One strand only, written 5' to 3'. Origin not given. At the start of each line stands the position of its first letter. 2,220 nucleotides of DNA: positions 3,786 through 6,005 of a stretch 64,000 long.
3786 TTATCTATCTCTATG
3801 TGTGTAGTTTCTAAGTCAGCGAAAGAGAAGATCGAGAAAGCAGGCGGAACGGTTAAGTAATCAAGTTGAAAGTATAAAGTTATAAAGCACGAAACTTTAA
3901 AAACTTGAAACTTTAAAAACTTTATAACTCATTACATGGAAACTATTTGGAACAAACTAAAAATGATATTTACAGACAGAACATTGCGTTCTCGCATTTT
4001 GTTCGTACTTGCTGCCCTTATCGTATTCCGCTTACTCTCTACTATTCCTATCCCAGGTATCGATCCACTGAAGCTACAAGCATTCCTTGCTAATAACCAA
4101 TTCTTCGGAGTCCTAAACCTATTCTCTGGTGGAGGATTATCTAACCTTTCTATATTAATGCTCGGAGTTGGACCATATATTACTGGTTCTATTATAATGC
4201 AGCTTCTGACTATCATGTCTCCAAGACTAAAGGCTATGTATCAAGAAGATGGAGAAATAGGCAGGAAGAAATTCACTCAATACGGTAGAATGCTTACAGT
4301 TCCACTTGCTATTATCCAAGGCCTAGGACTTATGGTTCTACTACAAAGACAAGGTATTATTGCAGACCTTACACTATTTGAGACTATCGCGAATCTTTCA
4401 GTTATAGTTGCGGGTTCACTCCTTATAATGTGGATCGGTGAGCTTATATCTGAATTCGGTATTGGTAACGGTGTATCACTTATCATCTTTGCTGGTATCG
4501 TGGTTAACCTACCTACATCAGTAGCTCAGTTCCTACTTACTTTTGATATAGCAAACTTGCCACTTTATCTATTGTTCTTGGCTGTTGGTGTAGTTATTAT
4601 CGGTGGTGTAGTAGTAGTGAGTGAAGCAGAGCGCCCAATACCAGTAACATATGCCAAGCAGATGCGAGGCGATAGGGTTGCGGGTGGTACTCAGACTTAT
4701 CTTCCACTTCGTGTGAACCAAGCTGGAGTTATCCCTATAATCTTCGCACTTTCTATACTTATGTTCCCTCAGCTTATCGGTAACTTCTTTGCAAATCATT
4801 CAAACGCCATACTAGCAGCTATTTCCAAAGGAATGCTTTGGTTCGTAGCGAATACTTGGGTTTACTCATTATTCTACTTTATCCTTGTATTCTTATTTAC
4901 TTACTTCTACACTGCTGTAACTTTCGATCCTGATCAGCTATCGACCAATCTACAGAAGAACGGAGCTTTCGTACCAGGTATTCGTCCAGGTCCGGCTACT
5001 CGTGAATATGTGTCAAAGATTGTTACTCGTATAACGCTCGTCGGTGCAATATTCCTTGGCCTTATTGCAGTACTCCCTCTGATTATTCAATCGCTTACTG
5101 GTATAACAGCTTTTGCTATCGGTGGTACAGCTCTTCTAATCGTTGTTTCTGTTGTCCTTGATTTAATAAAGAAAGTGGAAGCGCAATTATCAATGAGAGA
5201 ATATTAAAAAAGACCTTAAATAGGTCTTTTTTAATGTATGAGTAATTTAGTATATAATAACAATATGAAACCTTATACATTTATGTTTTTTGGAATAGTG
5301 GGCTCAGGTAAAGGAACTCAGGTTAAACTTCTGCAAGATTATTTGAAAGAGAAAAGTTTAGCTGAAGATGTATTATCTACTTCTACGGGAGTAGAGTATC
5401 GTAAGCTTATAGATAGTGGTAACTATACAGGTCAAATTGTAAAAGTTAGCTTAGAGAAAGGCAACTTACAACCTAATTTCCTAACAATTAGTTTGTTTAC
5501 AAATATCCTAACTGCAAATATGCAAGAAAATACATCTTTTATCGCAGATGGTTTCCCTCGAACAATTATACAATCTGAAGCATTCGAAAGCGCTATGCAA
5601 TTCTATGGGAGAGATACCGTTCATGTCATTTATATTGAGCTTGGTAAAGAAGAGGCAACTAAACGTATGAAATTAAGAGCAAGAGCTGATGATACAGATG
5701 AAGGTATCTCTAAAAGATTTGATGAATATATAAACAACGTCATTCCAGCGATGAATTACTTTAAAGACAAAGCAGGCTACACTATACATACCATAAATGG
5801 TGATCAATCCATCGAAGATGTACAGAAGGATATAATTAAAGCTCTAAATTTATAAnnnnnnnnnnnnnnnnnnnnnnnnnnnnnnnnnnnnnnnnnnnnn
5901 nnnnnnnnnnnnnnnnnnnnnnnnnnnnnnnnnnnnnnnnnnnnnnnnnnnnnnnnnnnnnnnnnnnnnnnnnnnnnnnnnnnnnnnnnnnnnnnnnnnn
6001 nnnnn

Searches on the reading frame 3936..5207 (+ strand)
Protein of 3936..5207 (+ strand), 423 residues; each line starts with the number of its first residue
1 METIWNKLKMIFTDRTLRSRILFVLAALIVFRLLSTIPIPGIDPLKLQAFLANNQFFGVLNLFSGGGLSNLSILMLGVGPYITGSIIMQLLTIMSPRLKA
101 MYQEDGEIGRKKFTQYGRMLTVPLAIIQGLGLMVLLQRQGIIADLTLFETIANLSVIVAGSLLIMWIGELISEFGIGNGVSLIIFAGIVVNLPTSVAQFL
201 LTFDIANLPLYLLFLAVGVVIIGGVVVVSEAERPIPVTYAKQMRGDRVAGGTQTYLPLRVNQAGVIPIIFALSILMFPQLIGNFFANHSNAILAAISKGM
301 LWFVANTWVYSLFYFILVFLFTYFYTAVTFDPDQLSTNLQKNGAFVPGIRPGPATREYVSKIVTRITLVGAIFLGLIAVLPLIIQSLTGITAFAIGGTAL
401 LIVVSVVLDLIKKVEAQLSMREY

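Call 10: search_protein_families(library=pfam, proteins=[window:3936-5207:+], max_evalue=0.01)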
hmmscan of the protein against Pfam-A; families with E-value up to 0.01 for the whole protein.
window:3936-5207:+ (423 aa): 1 family
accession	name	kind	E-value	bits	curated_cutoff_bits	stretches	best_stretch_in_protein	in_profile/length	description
PF00344.25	SecY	-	1e-99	334.2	32.2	1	72-410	1-305/306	SecY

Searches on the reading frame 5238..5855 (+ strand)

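Call 10: search_protein_families(library=pfam, proteins=[window:5238-5855:+], max_evalue=0.01)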
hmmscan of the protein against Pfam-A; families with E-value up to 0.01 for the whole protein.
window:5238-5855:+ (205 aa): 4 families
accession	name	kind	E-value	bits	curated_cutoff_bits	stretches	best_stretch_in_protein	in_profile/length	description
PF00406.28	ADK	-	1.3e-23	84.3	26.8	1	18-178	2-149/151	Adenylate kinase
PF13207.12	AAA_17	-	2.1e-10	41.5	27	1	18-156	1-134/136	AAA domain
PF02223.23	Thymidylate_kin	-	8.6e-06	26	27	0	130-199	121-185/185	Thymidylate kinase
PF01712.25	dNK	-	0.00011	22.4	27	0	126-202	122-197/203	Deoxynucleoside kinase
